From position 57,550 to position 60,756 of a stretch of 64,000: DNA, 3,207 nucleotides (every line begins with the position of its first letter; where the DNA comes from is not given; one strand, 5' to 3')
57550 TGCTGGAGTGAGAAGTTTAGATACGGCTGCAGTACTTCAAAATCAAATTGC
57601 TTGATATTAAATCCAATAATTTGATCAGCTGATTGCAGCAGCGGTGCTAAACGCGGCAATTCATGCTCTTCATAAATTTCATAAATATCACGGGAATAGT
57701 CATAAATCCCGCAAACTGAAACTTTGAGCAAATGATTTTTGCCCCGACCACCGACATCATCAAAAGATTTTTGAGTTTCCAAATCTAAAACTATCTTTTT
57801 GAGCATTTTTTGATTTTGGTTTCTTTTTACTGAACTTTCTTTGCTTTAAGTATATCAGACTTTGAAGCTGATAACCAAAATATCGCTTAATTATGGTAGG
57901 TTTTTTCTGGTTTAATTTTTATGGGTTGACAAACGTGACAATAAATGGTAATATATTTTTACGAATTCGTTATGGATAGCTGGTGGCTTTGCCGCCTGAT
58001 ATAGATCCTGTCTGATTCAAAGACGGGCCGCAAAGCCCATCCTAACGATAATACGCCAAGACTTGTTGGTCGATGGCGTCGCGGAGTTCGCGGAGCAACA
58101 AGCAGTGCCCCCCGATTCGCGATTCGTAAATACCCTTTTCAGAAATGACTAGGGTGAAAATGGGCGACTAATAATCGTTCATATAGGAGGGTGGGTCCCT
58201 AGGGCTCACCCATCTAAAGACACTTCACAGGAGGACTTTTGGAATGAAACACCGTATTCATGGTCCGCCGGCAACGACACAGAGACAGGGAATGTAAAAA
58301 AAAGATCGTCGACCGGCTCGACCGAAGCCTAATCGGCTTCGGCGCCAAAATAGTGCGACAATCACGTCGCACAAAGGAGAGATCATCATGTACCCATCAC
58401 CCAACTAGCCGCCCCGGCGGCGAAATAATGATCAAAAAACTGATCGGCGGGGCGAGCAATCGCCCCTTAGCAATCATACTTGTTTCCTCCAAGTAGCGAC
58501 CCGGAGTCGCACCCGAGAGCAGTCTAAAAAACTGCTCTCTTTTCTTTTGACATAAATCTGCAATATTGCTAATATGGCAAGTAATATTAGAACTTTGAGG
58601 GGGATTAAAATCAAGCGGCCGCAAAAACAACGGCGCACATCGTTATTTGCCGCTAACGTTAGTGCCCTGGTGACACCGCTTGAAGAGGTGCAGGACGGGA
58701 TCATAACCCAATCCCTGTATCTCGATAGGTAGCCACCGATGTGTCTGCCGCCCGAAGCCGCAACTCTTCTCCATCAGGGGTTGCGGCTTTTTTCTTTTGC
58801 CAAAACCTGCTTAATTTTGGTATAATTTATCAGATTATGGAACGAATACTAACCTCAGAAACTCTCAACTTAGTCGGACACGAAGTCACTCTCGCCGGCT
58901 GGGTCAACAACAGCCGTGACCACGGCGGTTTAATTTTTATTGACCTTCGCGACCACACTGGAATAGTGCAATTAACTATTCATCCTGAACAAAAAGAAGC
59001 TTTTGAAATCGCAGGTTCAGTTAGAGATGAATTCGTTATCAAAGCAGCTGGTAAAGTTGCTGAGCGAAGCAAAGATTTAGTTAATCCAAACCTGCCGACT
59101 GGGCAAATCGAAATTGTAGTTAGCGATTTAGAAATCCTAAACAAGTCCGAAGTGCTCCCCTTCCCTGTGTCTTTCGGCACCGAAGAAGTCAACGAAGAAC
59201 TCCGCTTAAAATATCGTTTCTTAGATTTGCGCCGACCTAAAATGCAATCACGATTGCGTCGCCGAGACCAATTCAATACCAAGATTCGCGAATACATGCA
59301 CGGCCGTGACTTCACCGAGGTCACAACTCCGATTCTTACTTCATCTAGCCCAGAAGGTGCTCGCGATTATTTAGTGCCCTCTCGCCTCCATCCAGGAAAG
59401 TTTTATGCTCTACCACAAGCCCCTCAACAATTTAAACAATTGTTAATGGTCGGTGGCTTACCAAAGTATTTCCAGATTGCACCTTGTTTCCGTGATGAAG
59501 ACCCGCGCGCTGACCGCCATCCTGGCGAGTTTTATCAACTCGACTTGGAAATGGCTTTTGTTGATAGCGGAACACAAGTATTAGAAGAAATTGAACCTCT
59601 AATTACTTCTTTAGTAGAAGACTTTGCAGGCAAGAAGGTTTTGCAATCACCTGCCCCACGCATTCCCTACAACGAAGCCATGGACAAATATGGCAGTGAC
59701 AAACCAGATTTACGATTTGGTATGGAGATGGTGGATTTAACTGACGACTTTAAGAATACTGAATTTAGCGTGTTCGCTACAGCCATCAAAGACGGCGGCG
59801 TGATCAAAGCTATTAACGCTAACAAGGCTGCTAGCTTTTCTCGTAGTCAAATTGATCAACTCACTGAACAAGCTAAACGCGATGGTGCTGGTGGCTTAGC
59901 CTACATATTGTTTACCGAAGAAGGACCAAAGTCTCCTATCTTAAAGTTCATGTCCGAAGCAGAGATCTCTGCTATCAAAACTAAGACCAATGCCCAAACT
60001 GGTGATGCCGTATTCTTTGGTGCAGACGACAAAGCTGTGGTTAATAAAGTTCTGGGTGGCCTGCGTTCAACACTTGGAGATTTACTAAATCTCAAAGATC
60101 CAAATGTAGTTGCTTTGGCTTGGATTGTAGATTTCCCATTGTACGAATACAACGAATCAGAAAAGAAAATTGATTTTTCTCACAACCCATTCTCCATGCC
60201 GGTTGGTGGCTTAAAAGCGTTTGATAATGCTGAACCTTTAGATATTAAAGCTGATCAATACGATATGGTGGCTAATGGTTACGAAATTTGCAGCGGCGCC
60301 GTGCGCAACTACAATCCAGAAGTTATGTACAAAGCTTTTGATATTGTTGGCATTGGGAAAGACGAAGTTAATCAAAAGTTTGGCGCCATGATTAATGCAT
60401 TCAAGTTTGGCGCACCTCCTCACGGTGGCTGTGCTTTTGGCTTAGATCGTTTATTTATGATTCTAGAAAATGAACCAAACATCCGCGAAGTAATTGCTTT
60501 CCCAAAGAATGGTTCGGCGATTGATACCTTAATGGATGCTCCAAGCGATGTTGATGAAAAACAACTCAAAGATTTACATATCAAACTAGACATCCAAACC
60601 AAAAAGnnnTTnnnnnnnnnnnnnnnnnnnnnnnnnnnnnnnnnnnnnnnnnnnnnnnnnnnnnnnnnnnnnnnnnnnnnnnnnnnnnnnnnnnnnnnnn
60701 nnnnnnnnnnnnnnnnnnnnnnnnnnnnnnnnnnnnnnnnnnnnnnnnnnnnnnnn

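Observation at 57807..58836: About 0.9-kb GC-rich, highly structured non-coding island with two consensus promoter/terminator units upstream of aspS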

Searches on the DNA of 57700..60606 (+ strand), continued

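Call 70: search_with_rna_model(model_id=R1, sources=[L189, L190, L191, L193, L187, L188], max_evalue=1)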
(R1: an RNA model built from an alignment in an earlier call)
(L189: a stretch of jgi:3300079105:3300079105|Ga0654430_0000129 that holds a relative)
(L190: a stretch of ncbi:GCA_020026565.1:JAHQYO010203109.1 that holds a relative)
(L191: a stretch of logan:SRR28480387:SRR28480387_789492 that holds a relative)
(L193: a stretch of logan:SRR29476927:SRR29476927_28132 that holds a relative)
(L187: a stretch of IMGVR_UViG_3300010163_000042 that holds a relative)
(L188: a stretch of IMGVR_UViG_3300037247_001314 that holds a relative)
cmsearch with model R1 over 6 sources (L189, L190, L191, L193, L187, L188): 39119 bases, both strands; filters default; matches with E-value up to 1: 3.
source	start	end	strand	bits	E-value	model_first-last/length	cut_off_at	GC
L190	1076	1160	-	21.8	0.0017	1-110/110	no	0.47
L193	1216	1265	-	15.9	0.041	1-110/110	no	0.48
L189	1917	2012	-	14.7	0.081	1-110/110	no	0.5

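Call 82: build_rna_model(alignment_id=A7)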
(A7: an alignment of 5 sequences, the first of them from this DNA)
Model R2 built from alignment A7 (5 sequences, 140 columns); structure: RNAalifold consensus.
model positions 123; base pairs 35; branch points 1; effective number of sequences 1.26; information 0.591 bits per position. Calibrated on 0.2 Mb of random sequence (short: E-values are rough).
structure used (alignment columns):
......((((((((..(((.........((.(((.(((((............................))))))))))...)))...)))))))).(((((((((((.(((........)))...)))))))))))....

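Call 83: search_with_rna_model(model_id=R2, sources=[window, L001, L002, L003, L004, L006, L007, L008, L009, L010, L011, L012, L013, L014, L015, L016, L017, L018, L019, L020, L021, L022, L023, L024, L025, L035, L039, L041, L042, L044, L046, L048, L053, L055, L059, L062, L063, L070, L072, L073, L075, L079, L081, L082, L101, L098, L099, L108, L112, L122, L123, L125, L138, L141, L151, L155, L157, L162, L163, L164, L167, L168, L169, L170, L173, L175, L176, L177, L178, L179, L180, L183, L184, L185, L186, L187, L188, L189, L190, L191, L193], max_evalue=1)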
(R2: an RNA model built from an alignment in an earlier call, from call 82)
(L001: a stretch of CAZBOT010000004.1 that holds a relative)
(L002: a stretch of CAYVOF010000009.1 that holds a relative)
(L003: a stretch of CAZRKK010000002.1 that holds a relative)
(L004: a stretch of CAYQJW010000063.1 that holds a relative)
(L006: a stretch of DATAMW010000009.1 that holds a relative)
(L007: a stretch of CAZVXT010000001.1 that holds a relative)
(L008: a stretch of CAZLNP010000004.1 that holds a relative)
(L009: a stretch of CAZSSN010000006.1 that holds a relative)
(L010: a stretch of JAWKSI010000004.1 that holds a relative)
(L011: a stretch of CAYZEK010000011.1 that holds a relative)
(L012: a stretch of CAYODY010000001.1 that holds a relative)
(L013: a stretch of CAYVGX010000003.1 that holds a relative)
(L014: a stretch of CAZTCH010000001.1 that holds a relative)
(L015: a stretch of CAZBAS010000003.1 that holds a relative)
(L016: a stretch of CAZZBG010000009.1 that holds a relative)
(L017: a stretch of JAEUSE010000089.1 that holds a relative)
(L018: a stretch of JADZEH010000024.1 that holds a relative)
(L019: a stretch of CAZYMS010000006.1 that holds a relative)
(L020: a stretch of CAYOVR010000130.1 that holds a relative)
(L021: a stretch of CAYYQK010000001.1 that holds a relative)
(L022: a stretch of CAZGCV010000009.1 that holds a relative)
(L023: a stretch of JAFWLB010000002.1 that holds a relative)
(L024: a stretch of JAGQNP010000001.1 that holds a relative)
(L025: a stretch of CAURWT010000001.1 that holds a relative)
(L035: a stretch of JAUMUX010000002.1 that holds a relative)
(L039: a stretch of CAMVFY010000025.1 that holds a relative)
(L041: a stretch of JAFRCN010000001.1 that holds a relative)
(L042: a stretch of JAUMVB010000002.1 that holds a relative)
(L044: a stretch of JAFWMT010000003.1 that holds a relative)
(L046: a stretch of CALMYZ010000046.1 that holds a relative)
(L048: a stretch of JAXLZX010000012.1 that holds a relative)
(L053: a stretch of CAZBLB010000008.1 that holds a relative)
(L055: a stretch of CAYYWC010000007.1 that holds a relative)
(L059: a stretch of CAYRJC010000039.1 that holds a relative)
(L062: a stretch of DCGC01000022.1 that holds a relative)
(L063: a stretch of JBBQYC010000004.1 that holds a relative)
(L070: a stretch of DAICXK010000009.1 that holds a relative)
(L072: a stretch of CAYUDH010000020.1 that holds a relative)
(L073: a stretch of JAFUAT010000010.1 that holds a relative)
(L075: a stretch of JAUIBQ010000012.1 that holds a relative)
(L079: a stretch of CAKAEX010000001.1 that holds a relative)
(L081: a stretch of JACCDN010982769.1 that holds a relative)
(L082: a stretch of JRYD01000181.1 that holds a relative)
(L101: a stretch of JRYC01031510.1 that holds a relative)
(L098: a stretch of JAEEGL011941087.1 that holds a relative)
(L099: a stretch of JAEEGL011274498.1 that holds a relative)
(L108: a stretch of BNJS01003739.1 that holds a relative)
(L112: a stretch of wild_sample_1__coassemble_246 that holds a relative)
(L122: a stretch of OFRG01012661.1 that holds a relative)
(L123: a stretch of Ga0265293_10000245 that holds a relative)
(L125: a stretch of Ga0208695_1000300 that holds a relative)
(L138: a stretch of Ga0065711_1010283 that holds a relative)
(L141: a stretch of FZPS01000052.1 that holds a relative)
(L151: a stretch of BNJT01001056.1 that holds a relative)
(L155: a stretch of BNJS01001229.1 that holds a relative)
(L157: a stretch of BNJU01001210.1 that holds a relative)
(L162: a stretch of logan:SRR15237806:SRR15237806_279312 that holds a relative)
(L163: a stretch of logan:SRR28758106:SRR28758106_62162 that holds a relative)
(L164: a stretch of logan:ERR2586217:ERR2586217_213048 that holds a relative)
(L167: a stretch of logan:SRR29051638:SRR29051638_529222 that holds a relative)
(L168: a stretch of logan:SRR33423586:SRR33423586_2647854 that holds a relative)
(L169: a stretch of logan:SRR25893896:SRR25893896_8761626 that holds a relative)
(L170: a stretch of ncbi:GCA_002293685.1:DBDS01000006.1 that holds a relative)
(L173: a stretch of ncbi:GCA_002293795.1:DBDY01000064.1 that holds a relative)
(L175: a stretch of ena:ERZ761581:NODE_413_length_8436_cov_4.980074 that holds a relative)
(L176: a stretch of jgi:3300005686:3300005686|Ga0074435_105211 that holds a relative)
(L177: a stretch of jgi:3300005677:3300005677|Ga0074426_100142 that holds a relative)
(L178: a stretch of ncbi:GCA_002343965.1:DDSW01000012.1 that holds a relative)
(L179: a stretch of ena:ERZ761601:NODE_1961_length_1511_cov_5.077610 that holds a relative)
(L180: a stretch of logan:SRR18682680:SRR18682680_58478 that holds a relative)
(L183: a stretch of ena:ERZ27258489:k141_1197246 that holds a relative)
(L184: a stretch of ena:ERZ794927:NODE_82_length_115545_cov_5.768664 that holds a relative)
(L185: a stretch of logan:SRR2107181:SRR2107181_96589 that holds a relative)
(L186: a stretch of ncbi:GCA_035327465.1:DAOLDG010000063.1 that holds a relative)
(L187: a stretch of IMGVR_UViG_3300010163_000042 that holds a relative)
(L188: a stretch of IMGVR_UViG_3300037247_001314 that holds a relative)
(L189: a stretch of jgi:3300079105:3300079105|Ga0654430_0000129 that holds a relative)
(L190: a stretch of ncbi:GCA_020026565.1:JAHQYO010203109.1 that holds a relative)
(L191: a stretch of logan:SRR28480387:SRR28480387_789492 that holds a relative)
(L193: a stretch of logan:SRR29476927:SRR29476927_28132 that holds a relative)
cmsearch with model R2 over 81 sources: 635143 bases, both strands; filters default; matches with E-value up to 1: 8.
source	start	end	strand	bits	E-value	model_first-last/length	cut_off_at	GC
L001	3770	3892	+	134.9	5e-32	1-123/123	no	0.5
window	58605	58727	+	132.3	2.3e-31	1-123/123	no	0.5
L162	2568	2690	-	132.3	2.3e-31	1-123/123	no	0.5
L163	2569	2691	-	132.3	2.3e-31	1-123/123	no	0.5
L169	954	1077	-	122.4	8.6e-29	1-123/123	no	0.48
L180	1819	1942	-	110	1.4e-25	1-123/123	no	0.52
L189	1732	1869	-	93.6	2.3e-21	1-123/123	no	0.49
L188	8094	8160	+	15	0.48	1-123/123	no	0.63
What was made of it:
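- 58582..58798 (+): Unit B transcript (predicted, about 217 nt). The structured core is 58605-58727 and the terminator is 58754-58790. CM R2 scores 132 bits (call 83).
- The CM finds it only in those lineages among 81 sources (call 83).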

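Call 92: search_dna_similar(query=window:57900-58800:+, collection=phages, mode=distant, max_evalue=0.001, max_rows=5)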
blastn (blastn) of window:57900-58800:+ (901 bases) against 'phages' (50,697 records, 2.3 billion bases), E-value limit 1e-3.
No match.

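Call 93: search_dna_similar(query=window:57900-58800:+, collection=plasmids, mode=distant, max_evalue=0.001, max_rows=5)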
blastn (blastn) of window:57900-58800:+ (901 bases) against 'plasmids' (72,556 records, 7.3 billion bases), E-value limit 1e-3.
No match.
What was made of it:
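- Tried and rejected: The phage and plasmid collections gave no match (calls 92, 93).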

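Call 95: search_with_rna_model(model_id=R1, sources=[window, L162, L170, L180, L168, L184, L059, L002, L190], max_evalue=0.1, make_alignment=true)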
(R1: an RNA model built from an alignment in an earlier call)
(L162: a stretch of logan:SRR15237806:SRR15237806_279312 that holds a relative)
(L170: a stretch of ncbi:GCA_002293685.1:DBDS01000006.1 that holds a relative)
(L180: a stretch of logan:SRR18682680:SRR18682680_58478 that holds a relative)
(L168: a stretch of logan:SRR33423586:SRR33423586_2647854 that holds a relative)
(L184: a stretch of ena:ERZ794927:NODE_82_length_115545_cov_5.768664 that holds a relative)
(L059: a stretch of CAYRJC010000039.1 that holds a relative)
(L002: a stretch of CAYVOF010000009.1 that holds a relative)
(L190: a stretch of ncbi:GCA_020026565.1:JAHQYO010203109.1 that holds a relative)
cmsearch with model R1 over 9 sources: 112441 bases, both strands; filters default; matches with E-value up to 0.1: 9.
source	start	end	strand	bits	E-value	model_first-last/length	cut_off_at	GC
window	58442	58547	+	121.6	1.8e-26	1-110/110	no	0.53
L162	2748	2853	-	113.2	1.7e-24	1-110/110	no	0.52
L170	1713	1825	-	102.4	5.7e-22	1-110/110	no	0.51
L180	1992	2107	-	96.7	1.2e-20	1-110/110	no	0.47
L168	146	279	-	31.5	2.6e-05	1-110/110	no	0.43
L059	2048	2193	+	31.4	2.7e-05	1-110/110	no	0.36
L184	1980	2103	-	22.8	0.0029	1-110/110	no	0.51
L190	1076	1160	-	21.8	0.0048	1-110/110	no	0.47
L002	3860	3971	+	21.3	0.0063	1-110/110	no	0.44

Alignment A9: 9 matches aligned to the model, 208 columns, each read 5' to 3' on its own strand. Consensus structure (alignment columns), stored with it:
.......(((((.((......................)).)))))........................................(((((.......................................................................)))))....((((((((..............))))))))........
